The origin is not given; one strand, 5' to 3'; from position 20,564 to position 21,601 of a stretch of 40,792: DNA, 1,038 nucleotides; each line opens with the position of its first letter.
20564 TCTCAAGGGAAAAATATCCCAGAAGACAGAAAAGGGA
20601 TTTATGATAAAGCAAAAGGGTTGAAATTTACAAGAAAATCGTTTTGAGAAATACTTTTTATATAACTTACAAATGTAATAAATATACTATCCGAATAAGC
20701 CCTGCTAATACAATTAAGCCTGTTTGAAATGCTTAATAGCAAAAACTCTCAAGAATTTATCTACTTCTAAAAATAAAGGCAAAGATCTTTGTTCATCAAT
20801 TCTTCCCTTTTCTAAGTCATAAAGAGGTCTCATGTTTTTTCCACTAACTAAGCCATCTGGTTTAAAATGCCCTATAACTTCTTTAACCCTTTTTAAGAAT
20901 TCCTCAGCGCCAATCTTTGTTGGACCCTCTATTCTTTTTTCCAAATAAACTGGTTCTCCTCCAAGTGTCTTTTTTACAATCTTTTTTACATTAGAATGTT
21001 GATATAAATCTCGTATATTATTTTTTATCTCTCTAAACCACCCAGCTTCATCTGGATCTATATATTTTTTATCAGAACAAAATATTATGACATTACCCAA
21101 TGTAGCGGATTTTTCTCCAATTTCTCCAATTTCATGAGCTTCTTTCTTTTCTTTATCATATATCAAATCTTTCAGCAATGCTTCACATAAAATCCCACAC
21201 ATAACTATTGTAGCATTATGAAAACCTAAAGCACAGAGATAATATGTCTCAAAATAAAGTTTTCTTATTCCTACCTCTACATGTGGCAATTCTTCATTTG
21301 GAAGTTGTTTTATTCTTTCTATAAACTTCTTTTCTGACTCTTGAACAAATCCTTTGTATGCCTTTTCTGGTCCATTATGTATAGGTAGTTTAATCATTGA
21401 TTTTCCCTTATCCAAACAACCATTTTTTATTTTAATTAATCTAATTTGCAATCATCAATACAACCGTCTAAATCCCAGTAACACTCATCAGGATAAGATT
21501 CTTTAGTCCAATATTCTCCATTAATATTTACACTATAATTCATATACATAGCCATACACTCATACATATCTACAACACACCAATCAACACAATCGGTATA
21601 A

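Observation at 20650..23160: ORFan island: two divergent cassettes, each pairing an Rx4H (HEPN-like) protein with tiny membrane proteins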

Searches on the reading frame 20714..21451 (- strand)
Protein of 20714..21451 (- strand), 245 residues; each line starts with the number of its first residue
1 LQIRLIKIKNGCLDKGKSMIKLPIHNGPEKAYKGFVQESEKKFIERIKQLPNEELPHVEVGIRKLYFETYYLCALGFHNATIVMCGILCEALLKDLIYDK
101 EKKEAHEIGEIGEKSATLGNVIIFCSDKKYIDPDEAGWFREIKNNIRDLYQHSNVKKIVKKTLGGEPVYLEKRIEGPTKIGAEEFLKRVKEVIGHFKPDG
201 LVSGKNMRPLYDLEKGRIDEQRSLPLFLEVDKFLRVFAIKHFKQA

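Call 3: search_protein_families(library=pfam, proteins=[window:20714-21451:-], max_evalue=10)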
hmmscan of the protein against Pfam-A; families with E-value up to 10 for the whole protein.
window:20714-21451:- (245 aa): 1 family
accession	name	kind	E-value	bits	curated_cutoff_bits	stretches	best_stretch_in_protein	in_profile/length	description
PF13643.11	DUF4145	-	0.0085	16.6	23.1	1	79-157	12-74/88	Domain of unknown function (DUF4145)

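Call 4: search_protein_families(library=padloc, proteins=[window:20714-21451:-], max_evalue=10)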
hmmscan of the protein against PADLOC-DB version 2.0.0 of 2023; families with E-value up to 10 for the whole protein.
window:20714-21451:- (245 aa): 0 families

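Call 5: search_protein_families(library=ncbifam, proteins=[window:20714-21451:-], max_evalue=10)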
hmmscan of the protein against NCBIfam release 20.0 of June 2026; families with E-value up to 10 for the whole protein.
window:20714-21451:- (245 aa): 0 families

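Call 6: find_homologous_proteins(query=window:20714-21451:-)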
Query window:20714-21451:- (245 aa): 11 proteins with E <= 0.001 among 325 candidates.
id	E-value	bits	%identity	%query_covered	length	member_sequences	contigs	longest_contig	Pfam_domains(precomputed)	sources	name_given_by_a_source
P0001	6.0e-148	509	100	93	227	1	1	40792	-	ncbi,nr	ncbi:hypothetical protein K8R33_01050 [archaeon]|nr:hypothetical protein [archaeon]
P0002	1.3e-95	338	68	93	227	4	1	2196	-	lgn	-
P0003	6.8e-94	332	67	91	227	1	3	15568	-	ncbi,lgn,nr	ncbi:hypothetical protein HYT57_04845 [Candidatus Woesearchaeota archaeon]|nr:hypothetical protein [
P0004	6.6e-88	313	64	93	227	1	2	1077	-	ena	-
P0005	5.5e-87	310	63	92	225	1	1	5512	-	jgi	jgi:hypothetical protein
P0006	1.4e-86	308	63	93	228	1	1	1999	-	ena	-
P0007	4.1e-37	146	42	90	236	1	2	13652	-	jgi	-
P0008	2.5e-35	140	40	91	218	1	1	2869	PF13643.12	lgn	-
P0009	1.7e-24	105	34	80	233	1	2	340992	-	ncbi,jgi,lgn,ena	-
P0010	3.4e-23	101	36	84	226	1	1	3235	-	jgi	jgi:hypothetical protein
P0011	4.2e-23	100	36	85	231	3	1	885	-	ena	-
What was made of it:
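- On HEPN superfamily / DUF4145 (PF13643): 227-aa protein: P0008 carries a precomputed PF13643 hit (call 6).
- The family has 11 members at 33-68% identity (call 6).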

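Call 10: find_encoding_contigs(protein=P0003, flank=6000, max_places=3)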
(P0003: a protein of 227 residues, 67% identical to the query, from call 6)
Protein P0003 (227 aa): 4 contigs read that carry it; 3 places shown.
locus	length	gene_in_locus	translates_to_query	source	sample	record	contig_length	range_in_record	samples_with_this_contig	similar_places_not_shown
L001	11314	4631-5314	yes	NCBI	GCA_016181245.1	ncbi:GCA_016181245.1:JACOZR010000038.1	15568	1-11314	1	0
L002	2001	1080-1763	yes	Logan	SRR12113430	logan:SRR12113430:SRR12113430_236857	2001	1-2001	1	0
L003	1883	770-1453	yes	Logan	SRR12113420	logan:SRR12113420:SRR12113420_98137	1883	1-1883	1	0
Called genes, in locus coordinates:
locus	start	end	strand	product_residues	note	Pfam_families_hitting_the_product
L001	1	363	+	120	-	PF12705:PDDEXK_1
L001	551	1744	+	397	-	PF10592:AIPR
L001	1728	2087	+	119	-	-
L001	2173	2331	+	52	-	-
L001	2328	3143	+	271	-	PF02086:MethyltransfD12 (faint), PF01555:N6_N4_Mtase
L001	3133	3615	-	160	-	-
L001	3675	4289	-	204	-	-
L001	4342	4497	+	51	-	-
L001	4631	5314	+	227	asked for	-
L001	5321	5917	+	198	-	-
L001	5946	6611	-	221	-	PF20582:UPF0758_N, PF04002:RadC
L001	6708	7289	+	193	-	PF22600:MTPAP-like_central (weak), PF18765:Polbeta, PF01909:NTP_transf_2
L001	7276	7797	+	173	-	-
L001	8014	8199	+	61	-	PF26688:RHH_12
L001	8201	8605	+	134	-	PF10130:PIN_2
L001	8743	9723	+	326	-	PF08497:Radical_SAM_N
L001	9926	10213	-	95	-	-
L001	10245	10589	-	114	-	-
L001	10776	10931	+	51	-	-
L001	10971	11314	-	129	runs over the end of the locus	-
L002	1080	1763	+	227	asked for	-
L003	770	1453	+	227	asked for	-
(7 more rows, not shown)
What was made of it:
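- Relatives lie next to AIPR, an N6/N4 methyltransferase, RadC, an MNT and RHH-PIN (L001, call 10).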

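Call 11: find_encoding_contigs(protein=P0007, flank=6000, max_places=3)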
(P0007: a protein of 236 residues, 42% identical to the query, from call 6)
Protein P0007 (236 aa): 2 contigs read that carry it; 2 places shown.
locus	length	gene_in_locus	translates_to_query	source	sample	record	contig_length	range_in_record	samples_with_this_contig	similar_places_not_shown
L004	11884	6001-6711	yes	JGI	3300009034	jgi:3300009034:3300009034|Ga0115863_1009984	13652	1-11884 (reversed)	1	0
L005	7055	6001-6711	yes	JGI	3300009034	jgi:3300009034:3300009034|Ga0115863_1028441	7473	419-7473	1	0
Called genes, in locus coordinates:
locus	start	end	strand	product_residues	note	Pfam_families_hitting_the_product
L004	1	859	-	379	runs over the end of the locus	PF00589:Phage_integrase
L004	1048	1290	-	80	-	-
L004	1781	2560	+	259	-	-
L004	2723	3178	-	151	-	-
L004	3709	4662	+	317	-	-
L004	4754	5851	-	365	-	-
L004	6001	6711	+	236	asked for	-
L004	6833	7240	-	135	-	-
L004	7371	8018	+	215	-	-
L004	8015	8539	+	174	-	-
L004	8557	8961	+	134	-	-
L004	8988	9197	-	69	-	-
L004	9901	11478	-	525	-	-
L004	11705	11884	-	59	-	?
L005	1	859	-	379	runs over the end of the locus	PF00589:Phage_integrase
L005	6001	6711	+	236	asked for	-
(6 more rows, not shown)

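Call 12: find_encoding_contigs(protein=P0009, flank=6000, max_places=3)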
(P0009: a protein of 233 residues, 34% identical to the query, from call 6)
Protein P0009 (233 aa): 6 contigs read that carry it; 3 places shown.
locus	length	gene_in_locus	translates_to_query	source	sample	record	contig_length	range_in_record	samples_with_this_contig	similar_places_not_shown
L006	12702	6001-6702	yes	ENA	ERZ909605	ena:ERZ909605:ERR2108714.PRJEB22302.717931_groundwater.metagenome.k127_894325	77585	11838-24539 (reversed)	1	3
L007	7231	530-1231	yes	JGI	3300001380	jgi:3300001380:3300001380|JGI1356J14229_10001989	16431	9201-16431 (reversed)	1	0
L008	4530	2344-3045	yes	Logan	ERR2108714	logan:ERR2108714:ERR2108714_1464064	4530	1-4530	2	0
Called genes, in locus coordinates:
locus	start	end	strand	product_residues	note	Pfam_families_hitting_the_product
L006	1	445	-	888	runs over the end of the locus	PF00133:tRNA-synt_1, PF01406:tRNA-synt_1e (faint), PF09334:tRNA-synt_1g, PF13603:tRNA-synt_1_2, PF00133:tRNA-synt_1, PF09334:tRNA-synt_1g, PF16507:HEAT_PSME4_mid (weak), PF08264:Anticodon_1, +1 more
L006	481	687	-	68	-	-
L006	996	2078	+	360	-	PF00589:Phage_integrase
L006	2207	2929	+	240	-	-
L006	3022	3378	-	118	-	PF05635:23S_rRNA_IVP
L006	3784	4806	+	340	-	PF00145:DNA_methylase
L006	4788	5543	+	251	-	PF11463:R-HINP1I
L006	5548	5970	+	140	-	PF03852:Vsr, PF04480:DUF559 (weak)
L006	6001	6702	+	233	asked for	-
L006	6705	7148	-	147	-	-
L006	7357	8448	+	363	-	PF00817:IMS, PF21999:IMS_HHH_1 (weak), PF11799:IMS_C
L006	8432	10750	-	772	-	PF01921:tRNA-synt_1f, PF09334:tRNA-synt_1g (faint), PF19269:Anticodon_2 (weak), PF03483:B3_4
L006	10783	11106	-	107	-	PF01381:HTH_3 (weak)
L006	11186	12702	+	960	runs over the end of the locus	PF01411:tRNA-synt_2c, PF07973:tRNA_SAD, PF02272:DHHA1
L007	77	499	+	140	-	PF03852:Vsr, PF04480:DUF559 (weak)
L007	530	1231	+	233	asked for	-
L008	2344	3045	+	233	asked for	-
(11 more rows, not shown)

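Call 19: search_protein_families(library=pfam, alignment_id=A1, max_evalue=1)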
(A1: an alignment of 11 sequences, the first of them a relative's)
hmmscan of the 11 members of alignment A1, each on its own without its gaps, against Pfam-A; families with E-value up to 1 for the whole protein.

A. member 1, P0001 (227 aa): 1 family
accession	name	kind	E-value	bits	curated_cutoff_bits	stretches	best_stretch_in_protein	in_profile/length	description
PF13643.11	DUF4145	-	0.0069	16.9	23.1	1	61-139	12-74/88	Domain of unknown function (DUF4145)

B. families by the number of members that match (of 11 scanned): 10 families
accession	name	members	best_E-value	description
PF13643.11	DUF4145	10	4e-06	Domain of unknown function (DUF4145)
PF24215.1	H_T_assoc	1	0.037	Phage head to tail associated domain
PF14104.11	DUF4277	1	0.039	Domain of unknown function (DUF4277)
PF03748.19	FliL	1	0.048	Flagellar basal body-associated protein FliL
PF21774.3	NagJ_C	1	0.054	Hyaluronidase post-catalytic domain-like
PF09317.16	ACDH_C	1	0.099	Acyl-CoA dehydrogenase, C-terminal, bacterial type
PF17034.11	zinc_ribbon_16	1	0.13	Zinc-ribbon like family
PF13224.11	DUF4032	1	0.13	Domain of unknown function (DUF4032)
PF21427.2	Gp7_5th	1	0.23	Baseplate wedge protein gp7, domain V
PF22294.1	DUF6966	1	0.3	Domain of unknown function (DUF6966)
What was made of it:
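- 20714..21397 (-): 227-aa stand-alone DUF4145-type HEPN protein (NCBI K8R33_01050). The listed 245-aa ORF runs to a TTG at 21451, but the true start is the ATG at 21397. Ten of 11 members hit PF13643 (call 19).
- On HEPN superfamily / DUF4145 (PF13643): 227-aa protein: Ten of 11 family members hit PF13643, best E 4e-6 (call 19).
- Ten of 11 members hit PF13643 DUF4145, best E 4e-6 (call 19). The window copy of the 227-aa protein scores below Pfam's cut-off on its own: 16.9 bits against 23.1 (call 19).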

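Call 21: find_encoding_contigs(protein=P0005, flank=5000, max_places=2)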
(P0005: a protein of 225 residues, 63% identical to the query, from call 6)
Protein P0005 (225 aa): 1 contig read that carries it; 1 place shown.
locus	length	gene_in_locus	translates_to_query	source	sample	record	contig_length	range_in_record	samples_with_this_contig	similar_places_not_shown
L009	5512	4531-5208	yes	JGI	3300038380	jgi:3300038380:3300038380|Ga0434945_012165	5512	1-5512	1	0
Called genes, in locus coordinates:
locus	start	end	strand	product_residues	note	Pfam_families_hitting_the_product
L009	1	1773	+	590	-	?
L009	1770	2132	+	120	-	-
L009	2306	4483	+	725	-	-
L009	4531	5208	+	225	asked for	-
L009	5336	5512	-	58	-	?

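Call 22: find_encoding_contigs(protein=P0010, flank=5000, max_places=2)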
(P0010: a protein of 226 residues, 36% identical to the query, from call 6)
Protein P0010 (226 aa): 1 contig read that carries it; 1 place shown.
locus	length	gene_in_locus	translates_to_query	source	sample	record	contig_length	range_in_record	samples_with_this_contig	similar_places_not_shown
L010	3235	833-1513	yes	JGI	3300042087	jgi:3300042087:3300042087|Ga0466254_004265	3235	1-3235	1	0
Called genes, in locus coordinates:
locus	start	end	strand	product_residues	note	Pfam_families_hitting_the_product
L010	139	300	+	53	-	-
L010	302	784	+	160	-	-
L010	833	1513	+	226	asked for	-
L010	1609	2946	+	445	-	-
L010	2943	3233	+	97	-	?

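Call 23: find_encoding_contigs(protein=P0008, flank=5000, max_places=2)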
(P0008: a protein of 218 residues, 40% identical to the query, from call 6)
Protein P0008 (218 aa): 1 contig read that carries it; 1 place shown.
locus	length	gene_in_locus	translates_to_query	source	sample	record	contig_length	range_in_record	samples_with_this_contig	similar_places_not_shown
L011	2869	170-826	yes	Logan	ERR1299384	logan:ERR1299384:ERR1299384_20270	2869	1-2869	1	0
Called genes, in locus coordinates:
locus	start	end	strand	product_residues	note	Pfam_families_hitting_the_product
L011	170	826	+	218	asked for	PF13643:DUF4145 (weak)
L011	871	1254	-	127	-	-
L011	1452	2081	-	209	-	PF01022:HTH_5 (weak)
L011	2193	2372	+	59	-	-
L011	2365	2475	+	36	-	-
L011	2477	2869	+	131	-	?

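Call 25: predict_structure(alignment_id=A1)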
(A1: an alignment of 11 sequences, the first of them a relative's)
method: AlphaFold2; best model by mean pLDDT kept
length: 227 residues; sequences in the alignment: 11
mean_pLDDT: 81.3   pTM: 0.72
mean pLDDT of the five models: 81.3, 80.6, 76.7, 75.6, 73.7
residues with pLDDT >= 90: 88; 70-90: 100; 50-70: 19; < 50: 20
segments of 3 or more residues with pLDDT < 50: 1-3, 131-146
pLDDT, mean of each block of 10 residues (from residue 1): 61 87 91 87 92 93 90 93 87 78 93 96 80 43 52 76 80 81 74 71 90 93 78
secondary structure, 60 per line:
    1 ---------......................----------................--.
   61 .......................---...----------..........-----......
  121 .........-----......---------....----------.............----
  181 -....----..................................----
elements in order: H10-31 H42-57 H60-83 H100-109 H115-129 H135-140 E150-153 H164-176 E182-185 H190-223
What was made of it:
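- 20714..21397 (-): AF2 pLDDT 81.3 and pTM 0.72, mostly helical (call 25).
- On HEPN superfamily / DUF4145 (PF13643): 227-aa protein: The AF2 model is helical (pLDDT 81; call 25).
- The AF2 model is confident: pLDDT 81, pTM 0.72 (call 25).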

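Call 29: fold_search(model_id=the predicted structure, library=pdb)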
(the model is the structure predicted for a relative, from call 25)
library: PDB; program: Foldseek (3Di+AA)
matches with E <= 10: 95; with E <= 0.001: 0
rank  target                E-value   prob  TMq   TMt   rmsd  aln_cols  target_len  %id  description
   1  8pe3_A                5.0e-01  0.38  0.30  0.19  13.6       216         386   14  Structure of Csm6' from Streptococcus thermophilus in complex with cyclic hexa-adenylate (cA6) (released 2023-10-04)
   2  8pcw_B                9.0e-01  0.16  0.24  0.17  14.5       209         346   13  Structure of Csm6' from Streptococcus thermophilus (released 2023-10-04)
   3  8oz7_A                1.1e+00  0.41  0.30  0.13   8.2       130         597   15  Abortive infection DNA polymerase AbiA from Lactococcus lactis (released 2024-04-03)
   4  8oz7_D                1.2e+00  0.66  0.29  0.12   4.0        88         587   14  Abortive infection DNA polymerase AbiA from Lactococcus lactis (released 2024-04-03)
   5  8pe3_B                1.2e+00  0.23  0.30  0.19  16.3       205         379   15  Structure of Csm6' from Streptococcus thermophilus in complex with cyclic hexa-adenylate (cA6) (released 2023-10-04)
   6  7bxo_D                1.5e+00  0.33  0.26  0.41  11.2       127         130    9  Crystal structure of the toxin-antitoxin with AMP-PNP (released 2020-09-30)
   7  6m6u_D                1.6e+00  0.21  0.25  0.39  15.1       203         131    9  Crystal structure the toxin-antitoxin MntA-HpeT mutant-D39ED41E (released 2020-09-30)
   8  8oz7_B                1.8e+00  0.30  0.27  0.12   6.4       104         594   14  Abortive infection DNA polymerase AbiA from Lactococcus lactis (released 2024-04-03)
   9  9fed                  1.8e+00  0.07  0.19  0.22  18.9       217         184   12  Single-chain chimeric protein mimicking the interaction between HR1 and HR2 in HIV gp41 (released 2025-05-28)
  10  6m6w_D                2.0e+00  0.25  0.26  0.41   9.3       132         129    8  Crystal structure the toxin-antitoxin MntA-HpeT mutant-Y104A (released 2020-09-30)
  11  6m6u_I                2.3e+00  0.21  0.25  0.40  12.6       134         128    8  Crystal structure the toxin-antitoxin MntA-HpeT mutant-D39ED41E (released 2020-09-30)
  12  8i7o_A3               2.8e+00  0.08  0.23  0.24  19.1       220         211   13  In situ structure of axonemal doublet microtubules in mouse sperm with 16-nm repeat (released 2023-10-11)
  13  9rwz_I                3.0e+00  0.04  0.16  0.18  17.8       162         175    9  ZSWIM8-CUL3 complex bound to AGO2-miR-7-CYRANO (released 2026-03-18)
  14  2hsb                  3.1e+00  0.21  0.30  0.50  13.9       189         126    9  Crystal structure of a hepn domain containing protein (af_0298) from archaeoglobus fulgidus at 1.95 A resolution (released 2006-08-15)
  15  4s0f_A                3.1e+00  0.03  0.15  0.08  17.8       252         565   10  Crystal structure of the peptidase-containing ABC transporter PCAT1 E648Q mutant complexed with ATPgS in an occluded c (released 2015-07-22)
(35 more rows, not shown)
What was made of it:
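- On HEPN superfamily / DUF4145 (PF13643): 227-aa protein: Foldseek PDB top hits are Csm6, AbiA, HepT, AF_0298 and sacsin HEPN, but E is at least 0.5 and TM-scores are about 0.3 (call 29).
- HEPN proteins fill most of the top 14 Foldseek PDB ranks (call 29).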

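Call 46: search_solved_structures(query=A1, max_evalue=10, show_alignments=2)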
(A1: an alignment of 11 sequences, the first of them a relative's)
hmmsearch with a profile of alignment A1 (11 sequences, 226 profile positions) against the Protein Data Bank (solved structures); distinct sequences matched with E-value up to 10: 6.
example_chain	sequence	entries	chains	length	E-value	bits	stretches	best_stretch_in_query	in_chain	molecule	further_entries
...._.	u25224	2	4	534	0.19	14.6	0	144-202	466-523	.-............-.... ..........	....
2du5_A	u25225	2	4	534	0.19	14.6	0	144-202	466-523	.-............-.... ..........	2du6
7z0o_F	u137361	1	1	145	0.27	14.1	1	11-81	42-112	RNA polymerase I-specific transcription initiation factor RRN10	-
2rdp_A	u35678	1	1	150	0.31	14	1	3-50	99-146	putative transcriptional regulator MarR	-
4gt8_A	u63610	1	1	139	0.56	13.1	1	73-166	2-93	Sensor protein vraS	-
8pba_A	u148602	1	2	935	1.5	11.7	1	109-154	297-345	Dipeptidyl Peptidase Four (IV) family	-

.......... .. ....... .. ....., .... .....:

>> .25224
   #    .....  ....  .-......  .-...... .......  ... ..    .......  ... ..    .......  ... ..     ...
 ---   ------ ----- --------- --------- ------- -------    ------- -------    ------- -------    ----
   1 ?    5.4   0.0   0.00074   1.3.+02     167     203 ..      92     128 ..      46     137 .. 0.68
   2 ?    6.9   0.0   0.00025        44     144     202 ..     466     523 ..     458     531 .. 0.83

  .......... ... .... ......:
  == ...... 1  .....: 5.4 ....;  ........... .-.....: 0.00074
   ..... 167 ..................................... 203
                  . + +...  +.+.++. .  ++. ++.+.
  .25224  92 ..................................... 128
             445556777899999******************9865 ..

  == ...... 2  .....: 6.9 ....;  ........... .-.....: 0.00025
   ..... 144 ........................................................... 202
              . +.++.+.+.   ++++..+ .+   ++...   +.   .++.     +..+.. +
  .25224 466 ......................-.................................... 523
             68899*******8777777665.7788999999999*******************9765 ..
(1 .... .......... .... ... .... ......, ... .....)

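Call 49: find_related_loci(query=A1, collection=viral_contigs, flank=8000)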
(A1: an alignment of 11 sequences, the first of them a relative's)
Query A1 (227 aa) in viral_contigs; peptide patterns used: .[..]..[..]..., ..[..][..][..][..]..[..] (x = any residue, [..] = any of these).
600 stretches matched a pattern, but none encodes a relative of the query by tblastn (E <= 1e-3).

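Call 73: search_protein_families(library=phrogs, proteins=[window:20714-21397:-], max_evalue=1)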
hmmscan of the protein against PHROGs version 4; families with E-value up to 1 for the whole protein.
window:20714-21397:- (227 aa): 2 families
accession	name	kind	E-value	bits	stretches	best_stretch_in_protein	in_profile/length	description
phrog_1305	-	DNA, RNA and nucleotide metabolism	0.016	15.6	1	34-125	93-173/226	DNA binding protein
phrog_36176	-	unknown function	0.14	13.4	1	154-180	34-60/67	-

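Call 76: search_protein_families(library=pfam, proteins=[L009:2306-4483:+, L009:1-1773:+, L009:1770-2132:+, L010:1609-2946:+, L010:302-784:+], max_evalue=0.01)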
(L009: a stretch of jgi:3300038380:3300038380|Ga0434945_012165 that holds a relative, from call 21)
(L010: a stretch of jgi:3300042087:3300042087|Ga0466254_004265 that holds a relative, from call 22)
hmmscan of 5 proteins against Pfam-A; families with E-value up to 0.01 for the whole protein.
L009:2306-4483:+ (725 aa): 0 families

L009:1-1773:+ (590 aa): 2 families
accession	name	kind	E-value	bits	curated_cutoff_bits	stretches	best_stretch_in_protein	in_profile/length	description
PF12950.13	TaqI_C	-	5.1e-25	88.5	26.5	1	231-359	1-118/118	TaqI-like C-terminal specificity domain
PF07669.17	Eco57I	-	4e-24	86.1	25.3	1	13-121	50-165/171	Eco57I restriction-modification methylase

L009:1770-2132:+ (120 aa): 0 families

L010:1609-2946:+ (445 aa): 0 families

L010:302-784:+ (160 aa): 0 families
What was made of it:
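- Other relatives lie next to a HinP1I restriction-modification system, Vsr and an integrase (L006, call 12), an Eco57I/TaqI_C methylase (L009, calls 21, 76) and another integrase (L004, call 11).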

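Call 79: find_encoding_contigs(protein=P0002, flank=3000, max_places=4)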
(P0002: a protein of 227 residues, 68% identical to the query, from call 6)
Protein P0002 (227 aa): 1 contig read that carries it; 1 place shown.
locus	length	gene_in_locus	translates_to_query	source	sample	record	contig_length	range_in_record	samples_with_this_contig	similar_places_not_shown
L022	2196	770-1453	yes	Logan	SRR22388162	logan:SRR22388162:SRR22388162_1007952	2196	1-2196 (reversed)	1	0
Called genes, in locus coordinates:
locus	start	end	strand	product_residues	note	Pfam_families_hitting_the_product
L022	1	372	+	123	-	?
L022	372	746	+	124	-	-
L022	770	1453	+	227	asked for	-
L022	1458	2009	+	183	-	-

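Call 89: search_dna_similar(query=window:20714-21397:-, collection=plasmids, mode=protein, max_evalue=0.1, max_rows=10)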
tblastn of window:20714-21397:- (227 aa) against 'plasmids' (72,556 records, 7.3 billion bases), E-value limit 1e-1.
No match.

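Call 91: search_dna_similar(query=window:20714-21397:-, collection=phages, mode=protein, max_evalue=0.1, max_rows=10)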
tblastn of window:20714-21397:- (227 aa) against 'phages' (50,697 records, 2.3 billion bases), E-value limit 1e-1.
No match.

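Call 102: search_protein_families(library=pfam, proteins=[L022:1458-2009:+, L001:5321-5917:+], max_evalue=0.01)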
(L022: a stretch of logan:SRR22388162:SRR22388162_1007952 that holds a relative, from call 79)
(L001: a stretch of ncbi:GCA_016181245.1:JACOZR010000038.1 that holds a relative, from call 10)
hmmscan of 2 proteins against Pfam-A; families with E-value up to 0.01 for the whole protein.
L022:1458-2009:+ (183 aa): 0 families

L001:5321-5917:+ (198 aa): 0 families
